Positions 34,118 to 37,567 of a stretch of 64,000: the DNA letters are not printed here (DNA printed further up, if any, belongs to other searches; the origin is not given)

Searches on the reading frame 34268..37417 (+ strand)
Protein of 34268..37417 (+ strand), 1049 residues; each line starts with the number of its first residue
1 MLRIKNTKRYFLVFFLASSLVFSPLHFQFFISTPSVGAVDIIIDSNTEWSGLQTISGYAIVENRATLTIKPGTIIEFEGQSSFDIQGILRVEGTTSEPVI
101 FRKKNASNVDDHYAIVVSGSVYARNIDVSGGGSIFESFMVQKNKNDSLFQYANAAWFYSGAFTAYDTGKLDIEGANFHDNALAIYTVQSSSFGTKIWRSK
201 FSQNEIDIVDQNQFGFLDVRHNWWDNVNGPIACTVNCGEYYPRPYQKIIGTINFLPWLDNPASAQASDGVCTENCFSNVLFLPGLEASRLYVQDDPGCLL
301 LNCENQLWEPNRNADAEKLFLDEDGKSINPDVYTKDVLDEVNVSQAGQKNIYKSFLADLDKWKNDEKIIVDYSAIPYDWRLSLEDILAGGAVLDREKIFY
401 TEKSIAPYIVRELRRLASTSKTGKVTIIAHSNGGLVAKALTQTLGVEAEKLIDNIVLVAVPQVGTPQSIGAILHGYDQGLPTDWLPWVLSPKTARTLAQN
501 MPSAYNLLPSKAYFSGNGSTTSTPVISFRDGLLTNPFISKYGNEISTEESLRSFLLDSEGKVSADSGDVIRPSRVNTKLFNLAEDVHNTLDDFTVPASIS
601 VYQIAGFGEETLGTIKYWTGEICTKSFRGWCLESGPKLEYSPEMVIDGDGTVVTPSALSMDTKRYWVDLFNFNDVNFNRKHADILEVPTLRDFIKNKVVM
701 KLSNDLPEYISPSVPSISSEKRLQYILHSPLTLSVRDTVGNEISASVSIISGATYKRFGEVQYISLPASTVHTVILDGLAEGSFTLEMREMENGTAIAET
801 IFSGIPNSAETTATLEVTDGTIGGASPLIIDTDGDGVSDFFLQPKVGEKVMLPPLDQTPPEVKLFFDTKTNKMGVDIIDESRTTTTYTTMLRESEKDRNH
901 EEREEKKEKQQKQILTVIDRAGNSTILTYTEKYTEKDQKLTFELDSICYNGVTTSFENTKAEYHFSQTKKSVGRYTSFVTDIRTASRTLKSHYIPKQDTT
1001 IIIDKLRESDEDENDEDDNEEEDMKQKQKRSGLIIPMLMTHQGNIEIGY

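Call 62: search_protein_families(library=pfam, proteins=[window:34268-37417:+], max_evalue=0.001)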
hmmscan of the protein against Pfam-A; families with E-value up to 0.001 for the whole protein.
window:34268-37417:+ (1049 aa): 4 families
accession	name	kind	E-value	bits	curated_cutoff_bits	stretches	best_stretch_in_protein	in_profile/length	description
PF02450.21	LCAT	-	1.5e-14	54.5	21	1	336-671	54-365/392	Lecithin:cholesterol acyltransferase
PF24096.1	DUF7379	-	1.6e-05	25.4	33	1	410-466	58-116/191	Domain of unknown function (DUF7379)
PF07819.20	PGAP1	-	8.7e-05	22.8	24.3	1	400-468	71-135/233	PGAP1-like alpha/beta domain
PF05990.18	DUF900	-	0.0008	19.4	20.5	0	392-459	67-134/232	Alpha/beta hydrolase of unknown function (DUF900)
